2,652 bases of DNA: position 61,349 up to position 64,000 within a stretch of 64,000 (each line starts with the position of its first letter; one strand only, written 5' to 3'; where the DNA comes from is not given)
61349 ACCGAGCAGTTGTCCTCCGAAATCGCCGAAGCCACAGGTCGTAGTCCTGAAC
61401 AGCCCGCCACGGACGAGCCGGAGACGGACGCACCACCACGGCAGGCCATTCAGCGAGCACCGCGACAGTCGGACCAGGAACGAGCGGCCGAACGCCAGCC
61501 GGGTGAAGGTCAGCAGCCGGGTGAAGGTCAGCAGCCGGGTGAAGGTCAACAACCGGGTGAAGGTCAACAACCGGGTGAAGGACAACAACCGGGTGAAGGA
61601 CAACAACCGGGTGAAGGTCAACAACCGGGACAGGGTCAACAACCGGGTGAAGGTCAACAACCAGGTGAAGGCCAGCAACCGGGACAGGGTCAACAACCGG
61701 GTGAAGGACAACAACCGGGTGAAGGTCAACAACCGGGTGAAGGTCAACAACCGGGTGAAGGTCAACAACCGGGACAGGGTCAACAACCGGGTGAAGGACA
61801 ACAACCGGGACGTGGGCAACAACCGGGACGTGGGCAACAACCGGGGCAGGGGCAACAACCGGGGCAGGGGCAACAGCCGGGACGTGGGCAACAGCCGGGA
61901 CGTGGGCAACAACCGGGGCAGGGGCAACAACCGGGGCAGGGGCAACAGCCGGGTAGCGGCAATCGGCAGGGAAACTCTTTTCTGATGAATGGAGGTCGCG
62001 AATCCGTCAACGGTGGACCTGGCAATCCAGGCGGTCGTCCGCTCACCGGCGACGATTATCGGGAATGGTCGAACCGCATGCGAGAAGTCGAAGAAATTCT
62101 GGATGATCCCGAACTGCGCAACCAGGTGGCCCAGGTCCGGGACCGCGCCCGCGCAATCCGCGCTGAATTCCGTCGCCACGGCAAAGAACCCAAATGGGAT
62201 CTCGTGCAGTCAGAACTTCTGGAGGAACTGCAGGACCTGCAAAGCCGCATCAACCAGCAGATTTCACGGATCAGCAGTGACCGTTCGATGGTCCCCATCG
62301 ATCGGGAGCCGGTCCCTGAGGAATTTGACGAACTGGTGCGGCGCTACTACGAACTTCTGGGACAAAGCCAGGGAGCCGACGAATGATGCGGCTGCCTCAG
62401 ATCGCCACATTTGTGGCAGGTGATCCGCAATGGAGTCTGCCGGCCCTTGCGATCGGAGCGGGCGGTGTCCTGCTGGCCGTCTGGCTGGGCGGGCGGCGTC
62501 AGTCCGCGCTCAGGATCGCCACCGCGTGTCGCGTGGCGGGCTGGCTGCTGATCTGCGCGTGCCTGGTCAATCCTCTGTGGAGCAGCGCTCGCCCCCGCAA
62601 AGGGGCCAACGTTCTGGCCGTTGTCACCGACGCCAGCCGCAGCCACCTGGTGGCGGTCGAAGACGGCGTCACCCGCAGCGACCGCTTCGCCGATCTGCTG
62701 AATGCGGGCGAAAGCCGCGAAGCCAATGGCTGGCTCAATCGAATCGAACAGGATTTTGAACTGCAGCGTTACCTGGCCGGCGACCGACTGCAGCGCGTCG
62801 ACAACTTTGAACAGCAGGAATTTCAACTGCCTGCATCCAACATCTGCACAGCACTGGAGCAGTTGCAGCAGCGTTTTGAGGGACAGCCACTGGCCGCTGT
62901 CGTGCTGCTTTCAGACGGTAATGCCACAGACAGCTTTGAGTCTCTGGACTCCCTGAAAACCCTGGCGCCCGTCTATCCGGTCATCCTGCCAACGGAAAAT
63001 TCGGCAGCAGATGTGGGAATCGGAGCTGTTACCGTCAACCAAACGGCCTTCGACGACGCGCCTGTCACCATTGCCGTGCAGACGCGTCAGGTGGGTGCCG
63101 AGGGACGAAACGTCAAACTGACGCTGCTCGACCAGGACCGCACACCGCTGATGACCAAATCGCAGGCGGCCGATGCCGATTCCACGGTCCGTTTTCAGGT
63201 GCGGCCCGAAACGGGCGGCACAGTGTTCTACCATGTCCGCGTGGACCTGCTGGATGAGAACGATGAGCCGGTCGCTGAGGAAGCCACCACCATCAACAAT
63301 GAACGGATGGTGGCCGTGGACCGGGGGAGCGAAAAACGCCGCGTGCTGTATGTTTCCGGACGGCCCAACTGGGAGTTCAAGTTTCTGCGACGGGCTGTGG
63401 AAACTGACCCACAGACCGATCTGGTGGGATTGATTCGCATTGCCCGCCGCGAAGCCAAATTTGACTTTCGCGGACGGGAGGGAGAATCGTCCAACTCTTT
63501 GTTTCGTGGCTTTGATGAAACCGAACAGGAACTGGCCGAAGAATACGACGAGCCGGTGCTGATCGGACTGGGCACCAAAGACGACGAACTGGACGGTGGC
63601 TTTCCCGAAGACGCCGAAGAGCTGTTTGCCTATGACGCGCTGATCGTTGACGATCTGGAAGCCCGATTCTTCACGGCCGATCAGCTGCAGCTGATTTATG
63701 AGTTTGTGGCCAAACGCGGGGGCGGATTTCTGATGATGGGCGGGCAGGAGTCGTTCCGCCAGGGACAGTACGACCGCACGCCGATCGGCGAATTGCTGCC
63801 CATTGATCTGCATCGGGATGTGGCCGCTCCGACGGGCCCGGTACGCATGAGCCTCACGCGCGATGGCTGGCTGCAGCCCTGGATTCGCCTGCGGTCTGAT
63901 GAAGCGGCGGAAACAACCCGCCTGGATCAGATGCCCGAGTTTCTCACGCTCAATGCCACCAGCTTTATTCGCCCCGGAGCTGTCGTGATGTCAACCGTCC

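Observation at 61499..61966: Glutenin-like PG[E/Q/R]GQQ hexapeptide array with an acidic-to-basic gradient and a 72-bp higher-order repeat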

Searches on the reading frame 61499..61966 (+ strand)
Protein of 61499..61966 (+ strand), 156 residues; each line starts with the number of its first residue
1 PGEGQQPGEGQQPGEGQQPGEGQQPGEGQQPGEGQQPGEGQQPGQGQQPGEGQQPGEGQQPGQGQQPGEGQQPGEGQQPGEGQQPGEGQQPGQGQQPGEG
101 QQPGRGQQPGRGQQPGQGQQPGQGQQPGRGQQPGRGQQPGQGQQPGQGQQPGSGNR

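Call 18: find_homologous_proteins(query=window:61499-61966:+, max_evalue=0.001)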
Query window:61499-61966:+ (156 aa): 4 proteins with E <= 0.001 among 8000 candidates.
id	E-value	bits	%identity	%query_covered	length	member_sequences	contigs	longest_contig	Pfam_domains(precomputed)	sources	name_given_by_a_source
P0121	4.1e-5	41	48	59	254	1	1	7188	-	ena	-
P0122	1.6e-4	39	41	18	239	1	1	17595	-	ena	-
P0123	3.4e-4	38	67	6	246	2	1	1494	-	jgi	jgi:hypothetical protein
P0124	5.6e-4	37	50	19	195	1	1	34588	-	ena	-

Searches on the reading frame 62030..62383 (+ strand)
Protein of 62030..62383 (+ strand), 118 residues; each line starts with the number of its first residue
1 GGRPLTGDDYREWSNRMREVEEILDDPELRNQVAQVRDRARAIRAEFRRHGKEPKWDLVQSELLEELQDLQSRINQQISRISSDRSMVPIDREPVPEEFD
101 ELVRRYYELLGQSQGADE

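Call 67: search_protein_representatives(protein=window:62030-62383:+)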
Query: 118 residues. Proteins with E-value up to 0.001 (for the whole library): 752; up to 1e-10: 603; up to 1e-30: 81. The best 150 are listed.
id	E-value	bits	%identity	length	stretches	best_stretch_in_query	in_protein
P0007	1.0e-51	190.4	79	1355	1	2-114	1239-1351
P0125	9.3e-47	174.4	70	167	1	1-115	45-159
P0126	2.4e-46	173.0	67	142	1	2-115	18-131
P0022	2.9e-46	172.8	71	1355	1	2-114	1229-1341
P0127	7.1e-44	165.1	68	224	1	1-113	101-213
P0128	1.0e-42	161.4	70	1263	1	3-114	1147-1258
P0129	1.7e-41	157.5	65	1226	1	3-117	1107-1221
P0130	4.1e-38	146.6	60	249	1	3-112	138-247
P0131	9.3e-38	145.4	61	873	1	3-114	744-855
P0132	1.5e-37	144.7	61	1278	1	4-112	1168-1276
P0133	3.6e-37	143.5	58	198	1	4-114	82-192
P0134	4.8e-37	143.1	57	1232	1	2-113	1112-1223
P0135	9.1e-37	142.2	59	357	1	3-112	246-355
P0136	3.3e-36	140.4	56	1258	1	2-114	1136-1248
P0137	7.9e-36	139.2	58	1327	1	4-113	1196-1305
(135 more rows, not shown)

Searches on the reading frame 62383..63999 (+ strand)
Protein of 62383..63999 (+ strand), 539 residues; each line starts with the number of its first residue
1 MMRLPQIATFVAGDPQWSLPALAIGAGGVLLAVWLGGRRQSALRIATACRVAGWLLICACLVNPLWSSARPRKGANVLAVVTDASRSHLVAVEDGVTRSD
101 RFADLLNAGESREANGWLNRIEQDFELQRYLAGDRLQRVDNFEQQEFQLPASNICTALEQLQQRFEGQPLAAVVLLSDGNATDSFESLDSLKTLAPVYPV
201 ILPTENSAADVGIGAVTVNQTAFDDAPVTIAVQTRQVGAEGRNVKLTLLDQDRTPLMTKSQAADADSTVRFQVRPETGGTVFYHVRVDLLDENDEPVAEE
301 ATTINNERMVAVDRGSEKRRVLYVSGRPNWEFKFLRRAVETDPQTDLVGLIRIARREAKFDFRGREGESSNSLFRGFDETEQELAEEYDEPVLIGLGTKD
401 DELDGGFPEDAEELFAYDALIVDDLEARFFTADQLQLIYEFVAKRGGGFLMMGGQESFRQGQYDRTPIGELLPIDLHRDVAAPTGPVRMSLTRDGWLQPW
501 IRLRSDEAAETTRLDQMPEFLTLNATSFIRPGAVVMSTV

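Call 9: search_protein_families(library=pfam, proteins=[window:62383-63999:+], max_evalue=0.01)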
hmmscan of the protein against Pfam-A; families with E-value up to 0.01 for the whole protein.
window:62383-63999:+ (539 aa): 1 family
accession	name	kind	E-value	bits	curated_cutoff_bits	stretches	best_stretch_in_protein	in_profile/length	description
PF07090.17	GATase1_like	-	2.5e-07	30.9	27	1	405-476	55-141/247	Putative glutamine amidotransferase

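Call 10: search_protein_families(library=ncbifam, proteins=[window:62383-63999:+], max_evalue=0.01)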
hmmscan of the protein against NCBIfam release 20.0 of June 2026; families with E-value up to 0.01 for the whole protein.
window:62383-63999:+ (539 aa): 0 families
